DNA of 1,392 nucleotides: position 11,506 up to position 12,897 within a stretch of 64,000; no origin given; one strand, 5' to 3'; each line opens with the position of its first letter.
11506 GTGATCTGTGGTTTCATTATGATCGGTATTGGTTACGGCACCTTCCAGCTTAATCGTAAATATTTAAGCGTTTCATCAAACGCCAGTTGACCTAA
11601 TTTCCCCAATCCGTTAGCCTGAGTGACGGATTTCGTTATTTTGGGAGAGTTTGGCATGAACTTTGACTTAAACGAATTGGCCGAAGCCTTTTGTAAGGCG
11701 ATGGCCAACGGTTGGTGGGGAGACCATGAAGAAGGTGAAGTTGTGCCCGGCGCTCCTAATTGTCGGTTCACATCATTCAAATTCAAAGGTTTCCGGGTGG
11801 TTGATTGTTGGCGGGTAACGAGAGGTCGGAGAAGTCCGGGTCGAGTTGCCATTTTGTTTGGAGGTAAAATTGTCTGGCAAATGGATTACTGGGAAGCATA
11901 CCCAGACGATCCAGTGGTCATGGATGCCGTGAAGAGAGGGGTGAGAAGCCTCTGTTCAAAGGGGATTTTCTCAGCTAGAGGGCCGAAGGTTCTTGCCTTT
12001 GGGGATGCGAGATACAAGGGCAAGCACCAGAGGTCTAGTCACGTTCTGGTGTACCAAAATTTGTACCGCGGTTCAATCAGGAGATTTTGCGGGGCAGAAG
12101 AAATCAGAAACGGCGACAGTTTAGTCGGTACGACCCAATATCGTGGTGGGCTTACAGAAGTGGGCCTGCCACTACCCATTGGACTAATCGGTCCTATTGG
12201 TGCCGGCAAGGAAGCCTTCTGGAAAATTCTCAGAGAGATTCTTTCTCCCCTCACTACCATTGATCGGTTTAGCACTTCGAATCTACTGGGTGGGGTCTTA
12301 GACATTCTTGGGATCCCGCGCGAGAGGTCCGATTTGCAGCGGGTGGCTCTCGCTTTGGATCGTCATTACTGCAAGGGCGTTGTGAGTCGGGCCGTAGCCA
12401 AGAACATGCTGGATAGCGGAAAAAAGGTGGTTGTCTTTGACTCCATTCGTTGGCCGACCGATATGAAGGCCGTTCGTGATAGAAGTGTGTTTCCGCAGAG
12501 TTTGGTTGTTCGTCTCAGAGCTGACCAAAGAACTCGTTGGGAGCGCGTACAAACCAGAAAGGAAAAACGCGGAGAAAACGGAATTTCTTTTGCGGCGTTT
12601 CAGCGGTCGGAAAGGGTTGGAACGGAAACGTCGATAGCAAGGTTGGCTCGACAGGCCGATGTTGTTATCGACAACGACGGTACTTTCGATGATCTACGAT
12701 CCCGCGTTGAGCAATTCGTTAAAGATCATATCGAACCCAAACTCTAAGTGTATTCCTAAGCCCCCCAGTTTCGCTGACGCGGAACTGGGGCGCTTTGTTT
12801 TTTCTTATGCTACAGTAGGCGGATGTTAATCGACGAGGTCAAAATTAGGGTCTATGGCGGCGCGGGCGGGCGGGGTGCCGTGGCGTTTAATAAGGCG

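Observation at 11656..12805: Codon-atypical gene fusing an unknown N-domain to a CoaE-like P-loop domain with degenerate Walker A (GAGKE)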

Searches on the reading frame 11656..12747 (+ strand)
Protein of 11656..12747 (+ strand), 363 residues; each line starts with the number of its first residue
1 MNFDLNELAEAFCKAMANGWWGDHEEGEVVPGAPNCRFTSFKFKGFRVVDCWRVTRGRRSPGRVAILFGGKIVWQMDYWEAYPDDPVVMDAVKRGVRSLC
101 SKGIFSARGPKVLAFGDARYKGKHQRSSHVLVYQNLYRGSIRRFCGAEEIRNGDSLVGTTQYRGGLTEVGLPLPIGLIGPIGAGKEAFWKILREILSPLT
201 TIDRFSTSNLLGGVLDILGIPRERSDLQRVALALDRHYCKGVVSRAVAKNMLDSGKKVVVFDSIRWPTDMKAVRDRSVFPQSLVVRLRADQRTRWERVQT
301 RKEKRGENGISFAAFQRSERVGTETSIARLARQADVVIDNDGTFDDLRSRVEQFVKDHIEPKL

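Call 3: search_protein_families(library=pfam, proteins=[window:11656-12747:+], max_evalue=10)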
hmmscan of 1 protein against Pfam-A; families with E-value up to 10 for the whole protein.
window:11656-12747:+ (363 aa): 2 families
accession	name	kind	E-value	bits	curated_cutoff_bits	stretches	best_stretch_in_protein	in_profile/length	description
PF13238.12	AAA_18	-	6.8e-05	23.8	29.4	1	175-306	1-116/128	AAA domain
PF18931.5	DUF5680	-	0.00044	21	25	1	117-166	54-103/104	Domain of unknown function (DUF5680)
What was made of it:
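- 12004..12153 (+): Segment aa 117-166, which aligns to positions 54-103 of the 104-position Pfam DUF5680 profile (borderline). Call 3 (21.0 bits, E=4.4e-4).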

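Call 4: search_protein_families(library=ncbifam, proteins=[window:11656-12747:+], max_evalue=10)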
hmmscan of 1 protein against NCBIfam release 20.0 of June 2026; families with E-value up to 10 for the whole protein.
window:11656-12747:+ (363 aa): 6 families
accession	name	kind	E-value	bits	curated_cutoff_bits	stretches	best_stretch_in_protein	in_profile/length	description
NF006226.0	PRK08356.1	equivalog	9.2e-08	32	189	1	224-358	64-193/195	hypothetical protein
NF041025.1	antiphage_deaminase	equivalog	0.00011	21.2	400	1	252-358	102-209/437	anti-phage dCTP deaminase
NF002879.0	PRK03333.1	equivalog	0.0021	17.2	215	1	282-361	125-196/395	dephospho-CoA kinase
TIGR00152.1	TIGR00152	equivalog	0.04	13.8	65.55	1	284-352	127-187/188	dephospho-CoA kinase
NF005076.0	PRK06501.1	equivalog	0.1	11.5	629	1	175-232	18-78/425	beta-ketoacyl-ACP synthase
NF002378.0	PRK01372.1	subfamily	0.22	10.2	243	1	211-246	76-111/305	D-alanine--D-alanine ligase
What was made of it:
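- On NCBIfam PRK08356 (equivalog model): 32 bits, E=9.2e-8, and the match is partial (aa 224-358) (call 4).
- On Dephospho-CoA kinase (CoaE): There is no Pfam CoaE hit (calls 3, 4).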

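Call 5: search_solved_structures(query=window:11656-12747:+, max_evalue=10, show_alignments=3)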
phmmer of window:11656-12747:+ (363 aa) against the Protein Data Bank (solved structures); distinct sequences matched with E-value up to 10: 2.
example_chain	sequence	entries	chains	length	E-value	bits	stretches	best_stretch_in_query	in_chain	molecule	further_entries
3lw7_A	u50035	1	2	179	4.4e-06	29.4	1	178-354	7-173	Adenylate kinase related protein (AdkA-like)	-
3h0k_A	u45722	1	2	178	4.6e-06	29.4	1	178-354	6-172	UPF0200 protein SSO1041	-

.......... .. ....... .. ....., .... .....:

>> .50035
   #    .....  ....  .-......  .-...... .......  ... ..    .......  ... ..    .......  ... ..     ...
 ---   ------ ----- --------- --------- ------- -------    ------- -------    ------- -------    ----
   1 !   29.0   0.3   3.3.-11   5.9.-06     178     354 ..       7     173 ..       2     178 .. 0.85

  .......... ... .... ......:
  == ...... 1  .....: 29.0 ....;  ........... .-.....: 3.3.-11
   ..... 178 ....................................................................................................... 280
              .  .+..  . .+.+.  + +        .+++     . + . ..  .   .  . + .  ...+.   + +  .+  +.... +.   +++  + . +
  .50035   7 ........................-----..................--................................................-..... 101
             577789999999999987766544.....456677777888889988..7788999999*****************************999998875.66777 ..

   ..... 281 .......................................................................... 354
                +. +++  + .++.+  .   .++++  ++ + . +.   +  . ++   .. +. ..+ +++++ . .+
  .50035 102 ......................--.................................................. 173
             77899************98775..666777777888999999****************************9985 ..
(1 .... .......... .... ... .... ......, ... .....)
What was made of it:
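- On UPF0200 / PRK08356-like nucleotide kinases (broad family): phmmer of the query vs 3lw7/3h0k gives E=4e-6 over aa 178-354 (call 5).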

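Call 6: find_homologous_proteins(query=window:11656-12747:+, max_evalue=0.001)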
Query window:11656-12747:+ (363 aa): 1 proteins with E <= 0.001 among 5510 candidates.
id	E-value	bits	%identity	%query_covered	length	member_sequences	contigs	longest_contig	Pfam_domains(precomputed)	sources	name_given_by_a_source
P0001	1.2e-245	833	100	100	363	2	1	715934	-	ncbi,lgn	-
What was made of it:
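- Tried and rejected: Word-indexed protein search with the full protein found only itself (call 6).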

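Call 12: find_encoding_contigs(protein=P0001, flank=10000, max_places=6)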
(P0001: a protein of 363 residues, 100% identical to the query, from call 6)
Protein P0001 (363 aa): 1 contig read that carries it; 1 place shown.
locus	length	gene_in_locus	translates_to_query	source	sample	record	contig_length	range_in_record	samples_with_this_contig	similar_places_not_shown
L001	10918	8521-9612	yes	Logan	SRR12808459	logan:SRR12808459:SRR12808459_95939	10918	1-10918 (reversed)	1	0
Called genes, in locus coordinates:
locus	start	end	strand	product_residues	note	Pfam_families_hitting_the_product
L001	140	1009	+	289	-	PF16326:ABC_tran_CTD (faint), PF03462:PCRF, PF00472:RF-1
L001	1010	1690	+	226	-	PF02463:SMC_N (faint), PF00931:NB-ARC (faint), PF00005:ABC_tran, PF13304:AAA_21 (weak)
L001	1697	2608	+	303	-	PF18075:FtsX_ECD, PF02687:FtsX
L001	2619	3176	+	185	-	-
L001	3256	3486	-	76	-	PF02201:SWIB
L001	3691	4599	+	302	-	PF10017:Methyltransf_33, PF13847:Methyltransf_31 (weak)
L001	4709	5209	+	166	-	PF09997:DUF2238 (weak)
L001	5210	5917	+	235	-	PF24038:DUF7347 (faint), PF00293:NUDIX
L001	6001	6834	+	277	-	PF03171:2OG-FeII_Oxy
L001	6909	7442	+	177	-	-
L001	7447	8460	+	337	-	PF09925:DUF2157 (weak)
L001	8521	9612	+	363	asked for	-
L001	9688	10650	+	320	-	PF01018:GTP1_OBG, PF01926:MMR_HSR1, PF02421:FeoB_N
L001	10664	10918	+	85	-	?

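Call 13: list_cluster_members(proteins=[P0001])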
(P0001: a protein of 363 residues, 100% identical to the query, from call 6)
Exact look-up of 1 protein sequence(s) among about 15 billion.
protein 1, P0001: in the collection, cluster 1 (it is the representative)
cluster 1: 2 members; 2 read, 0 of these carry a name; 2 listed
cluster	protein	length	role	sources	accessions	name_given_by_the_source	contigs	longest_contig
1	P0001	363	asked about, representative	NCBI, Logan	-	-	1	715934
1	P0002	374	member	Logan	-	-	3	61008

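Call 16: search_protein_families(library=padloc, proteins=[window:11656-12747:+], max_evalue=1)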
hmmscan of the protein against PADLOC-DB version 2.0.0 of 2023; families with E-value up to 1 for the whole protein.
window:11656-12747:+ (363 aa): 1 family
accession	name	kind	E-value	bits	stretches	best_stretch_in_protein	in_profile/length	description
PDLC02373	dCTPase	-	0.00012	19.2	1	174-356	156-331/630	-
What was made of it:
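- On Anti-phage dCTP deaminase (NF041025 / PADLOC dCTPase): Only the kinase-like part matches, and there is no deaminase domain (calls 3, 4, 16).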

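Call 22: search_protein_families(library=phrogs, proteins=[window:11656-12747:+], max_evalue=1)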
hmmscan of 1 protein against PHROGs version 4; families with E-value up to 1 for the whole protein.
window:11656-12747:+ (363 aa): 3 families
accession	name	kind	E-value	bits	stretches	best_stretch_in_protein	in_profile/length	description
phrog_139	-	other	7.6e-06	26.6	1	240-361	170-266/342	deoxynucleoside monophosphate kinase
phrog_1179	-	unknown function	0.22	12.8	1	308-352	20-62/67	-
phrog_38096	-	unknown function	0.35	11.1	1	216-299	181-265/316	-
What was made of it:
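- Closest known: Kinase-like domain of anti-phage dCTP deaminase. Same: Weak similarity of the kinase domain (1e-4 to 8e-6; calls 4, 16, 22).
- There are weak hits to the kinase-like part of anti-phage dCTP deaminase (NCBIfam 1.1e-4, PADLOC 1.2e-4; calls 4, 16) and to phage dNMP kinase PHROG 139 (7.6e-6, call 22).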

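Call 26: search_protein_representatives(protein=window:11656-12747:+)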
Query: 363 residues. Proteins with E-value up to 0.001 (for the whole library): 965; up to 1e-10: 300; up to 1e-30: 4. The best 150 are listed.
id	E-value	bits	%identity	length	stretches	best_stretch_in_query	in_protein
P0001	3.7e-246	832.5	100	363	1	1-363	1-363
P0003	6.1e-34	134.3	42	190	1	171-358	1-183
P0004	6.9e-33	130.8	44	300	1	173-359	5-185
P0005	4.5e-31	124.9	41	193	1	173-363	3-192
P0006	3.3e-29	118.8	39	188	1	175-359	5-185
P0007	5.1e-29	118.1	38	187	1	173-355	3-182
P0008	7.0e-29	117.7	35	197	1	175-360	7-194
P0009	9.0e-29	117.3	35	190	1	173-359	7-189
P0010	4.1e-28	115.1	38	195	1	173-358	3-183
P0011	4.4e-28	115.0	36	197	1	173-357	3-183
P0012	5.1e-28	114.8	40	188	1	172-352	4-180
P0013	6.5e-27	111.2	34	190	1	174-358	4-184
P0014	3.3e-26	108.9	38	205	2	202-356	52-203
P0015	6.8e-26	107.8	34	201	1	175-353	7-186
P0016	8.4e-26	107.5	38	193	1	175-359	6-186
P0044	1.1e-21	94.0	33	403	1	168-363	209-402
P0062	2.7e-20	89.4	34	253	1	167-362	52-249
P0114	5.4e-17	78.6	28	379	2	174-356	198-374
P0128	3.4e-16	75.9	32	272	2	239-362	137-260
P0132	4.4e-16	75.5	30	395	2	174-354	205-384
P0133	5.5e-16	75.3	36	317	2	241-358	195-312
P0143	2.8e-15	72.9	29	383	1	174-354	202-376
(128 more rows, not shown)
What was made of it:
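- Nearly all of the top 150 homologues begin within a few residues of query aa ~171-175 (call 26).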

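Call 33: find_related_loci(query=window:11656-12747:+, collection=genome_contigs, flank=10000)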
Query window:11656-12747:+ (363 aa) in genome_contigs; peptide patterns used: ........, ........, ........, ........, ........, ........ (x = any residue, [..] = any of these).
128 stretches matched a pattern, but none encodes a relative of the query by tblastn (E <= 1e-3).

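Call 36: search_protein_families(library=pfam, alignment_id=A1, max_evalue=0.01)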
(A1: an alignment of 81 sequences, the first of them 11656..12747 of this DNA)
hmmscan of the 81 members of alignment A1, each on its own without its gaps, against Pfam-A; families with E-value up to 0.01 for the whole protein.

A. member 1, window:11656-12747:+ (363 aa): 2 families
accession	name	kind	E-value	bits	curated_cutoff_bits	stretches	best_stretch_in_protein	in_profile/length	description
PF13238.12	AAA_18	-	6.8e-05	23.8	29.4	1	175-306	1-116/128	AAA domain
PF18931.5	DUF5680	-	0.00044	21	25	1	117-166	54-103/104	Domain of unknown function (DUF5680)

B. families by the number of members that match (of 81 scanned): 31 families (the first 25 are shown)
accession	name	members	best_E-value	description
PF13238.12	AAA_18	68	2e-11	AAA domain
PF13207.12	AAA_17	63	1.6e-11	AAA domain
PF13671.12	AAA_33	20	5.6e-05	AAA domain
PF00005.33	ABC_tran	18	5.7e-06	ABC transporter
PF00485.24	PRK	15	9.1e-06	Phosphoribulokinase / Uridine kinase family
PF01712.25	dNK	13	4.2e-05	Deoxynucleoside kinase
PF13401.12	AAA_22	9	0.0018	AAA domain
PF01121.26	CoaE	7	3.2e-08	Dephospho-CoA kinase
PF02223.23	Thymidylate_kin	6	0.0012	Thymidylate kinase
PF00406.28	ADK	5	0.0011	Adenylate kinase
PF21448.3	DNMK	4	2.8e-07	Deoxynucleotide monophosphate kinase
PF07728.20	AAA_5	3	0.00031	AAA domain (dynein-related subfamily)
PF20720.3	nSTAND3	3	0.00091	Novel STAND NTPase 3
PF04275.20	P-mevalo_kinase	3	0.0036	Phosphomevalonate kinase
PF03205.20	MobB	2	9.3e-05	Molybdopterin guanine dinucleotide synthesis protein B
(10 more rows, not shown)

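Call 37: search_protein_families(library=ncbifam, alignment_id=A1, max_evalue=0.01)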
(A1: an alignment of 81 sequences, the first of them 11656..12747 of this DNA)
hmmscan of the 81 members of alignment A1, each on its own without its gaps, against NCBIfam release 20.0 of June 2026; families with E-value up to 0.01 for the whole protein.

A. member 1, window:11656-12747:+ (363 aa): 3 families
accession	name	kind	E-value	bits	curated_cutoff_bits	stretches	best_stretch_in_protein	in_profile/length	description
NF006226.0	PRK08356.1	equivalog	9.2e-08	32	189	1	224-358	64-193/195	hypothetical protein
NF041025.1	antiphage_deaminase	equivalog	0.00011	21.2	400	1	252-358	102-209/437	anti-phage dCTP deaminase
NF002879.0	PRK03333.1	equivalog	0.0021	17.2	215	0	282-361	125-196/395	dephospho-CoA kinase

B. families by the number of members that match (of 81 scanned): 103 families (the first 25 are shown)
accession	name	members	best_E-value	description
NF006226.0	PRK08356.1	81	5.1e-24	hypothetical protein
NF004018.0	PRK05480.1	50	4.8e-10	uridine kinase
NF006743.0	PRK09270.1-2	46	1.2e-08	nucleoside/nucleotide kinase family protein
NF041025.1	antiphage_deaminase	44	6.1e-10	anti-phage dCTP deaminase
TIGR00235.1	udk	29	2.6e-08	uridine kinase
TIGR02173.1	cyt_kin_arch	21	8.1e-05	(d)CMP kinase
TIGR00152.1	TIGR00152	20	4.1e-10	dephospho-CoA kinase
NF002879.0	PRK03333.1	15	9.6e-07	dephospho-CoA kinase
TIGR01351.1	adk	12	1.7e-05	adenylate kinase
NF000355.4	ribo_prot_ABC_F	10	3e-05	ribosomal protection-like ABC-F family protein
NF005807.0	PRK07667.1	10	4.5e-05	kinase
NF006746.0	PRK09270.1-5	9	2.6e-06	nucleoside/nucleotide kinase family protein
TIGR02322.1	phosphon_PhnN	9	2.7e-05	phosphonate metabolism protein/1,5-bisphosphokinase (PRPP-forming) PhnN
TIGR04521.1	ECF_ATPase_2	8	0.00046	energy-coupling factor transporter ATPase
NF001381.0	PRK00279.1-3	7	8.8e-07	adenylate kinase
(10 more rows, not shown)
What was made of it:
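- All 81 aligned sequences hit NCBIfam PRK08356 (call 37). The same weak hit is given by 44 of the 81 aligned sequences, so it is generic (call 37).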

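Call 39: find_encoding_contigs(protein=P0003, flank=6000, max_places=4)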
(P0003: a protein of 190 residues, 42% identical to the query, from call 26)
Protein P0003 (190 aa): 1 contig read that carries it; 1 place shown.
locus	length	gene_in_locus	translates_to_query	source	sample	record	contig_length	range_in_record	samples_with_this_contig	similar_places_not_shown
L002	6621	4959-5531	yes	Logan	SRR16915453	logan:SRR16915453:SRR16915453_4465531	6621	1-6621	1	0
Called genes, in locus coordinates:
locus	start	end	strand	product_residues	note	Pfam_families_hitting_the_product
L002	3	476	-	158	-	?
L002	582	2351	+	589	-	PF08439:Peptidase_M3_N, PF01432:Peptidase_M3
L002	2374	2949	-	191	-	PF13302:Acetyltransf_3, PF13420:Acetyltransf_4, PF13523:Acetyltransf_8 (weak), PF00583:Acetyltransf_1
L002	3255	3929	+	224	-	PF04973:NMN_transporter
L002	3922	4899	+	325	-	PF01467:CTP_transf_like (faint), PF13521:AAA_28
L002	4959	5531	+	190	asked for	PF13238:AAA_18 (weak)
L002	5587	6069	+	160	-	PF11969:DcpS_C (weak), PF01230:HIT (weak)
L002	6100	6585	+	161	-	-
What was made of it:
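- The closest homologue, P0003, sits in a PnuC - NadR-like - kinase - HIT gene row (call 39).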

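Call 40: find_encoding_contigs(protein=P0005, flank=6000, max_places=4)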
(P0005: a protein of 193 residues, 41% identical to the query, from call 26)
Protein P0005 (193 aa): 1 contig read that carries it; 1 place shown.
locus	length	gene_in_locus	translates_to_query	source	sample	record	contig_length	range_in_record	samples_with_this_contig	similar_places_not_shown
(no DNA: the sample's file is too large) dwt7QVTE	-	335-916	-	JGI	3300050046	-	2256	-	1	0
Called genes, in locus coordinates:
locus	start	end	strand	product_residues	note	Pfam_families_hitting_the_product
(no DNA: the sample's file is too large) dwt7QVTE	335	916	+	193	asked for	-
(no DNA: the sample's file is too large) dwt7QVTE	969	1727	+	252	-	-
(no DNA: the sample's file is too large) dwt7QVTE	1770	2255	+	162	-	?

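Call 46: predict_structure(alignment_id=A1)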
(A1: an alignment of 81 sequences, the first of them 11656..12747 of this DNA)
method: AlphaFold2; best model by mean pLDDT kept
length: 363 residues; sequences in the alignment: 81
mean_pLDDT: 76.8   pTM: 0.62
mean pLDDT of the five models: 76.8, 76.4, 76.3, 75.9, 74.2
residues with pLDDT >= 90: 174; 70-90: 73; 50-70: 54; < 50: 62
segments of 3 or more residues with pLDDT < 50: 1-3, 106-162
pLDDT, mean of each block of 10 residues (from residue 1): 51 58 57 75 78 77 80 77 61 70 54 30 27 26 30 39 60 97 97 98 97 97 93 95 97 97 96 96 98 95 84 92 84 98 98 98 95
secondary structure, 60 per line:
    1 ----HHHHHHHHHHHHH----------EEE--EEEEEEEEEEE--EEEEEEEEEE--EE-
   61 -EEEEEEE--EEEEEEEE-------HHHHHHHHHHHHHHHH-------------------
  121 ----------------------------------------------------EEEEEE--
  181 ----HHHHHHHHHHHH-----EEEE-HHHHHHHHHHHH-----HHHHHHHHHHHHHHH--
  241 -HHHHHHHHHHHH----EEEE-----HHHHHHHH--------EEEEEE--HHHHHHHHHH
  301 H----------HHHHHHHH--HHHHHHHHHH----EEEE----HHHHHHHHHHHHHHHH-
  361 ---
elements in order: H5-17 E28-30 E33-43 E46-55 E62-68 E71-78 H86-101 E173-178 H185-196 E202-205 H207-218 H224-238 H242-253 E258-261 H267-274 E283-288 H291-301 H312-319 H322-331 E336-339 H344-359
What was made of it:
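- The C-domain is modelled at pLDDT ~97 (call 46).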
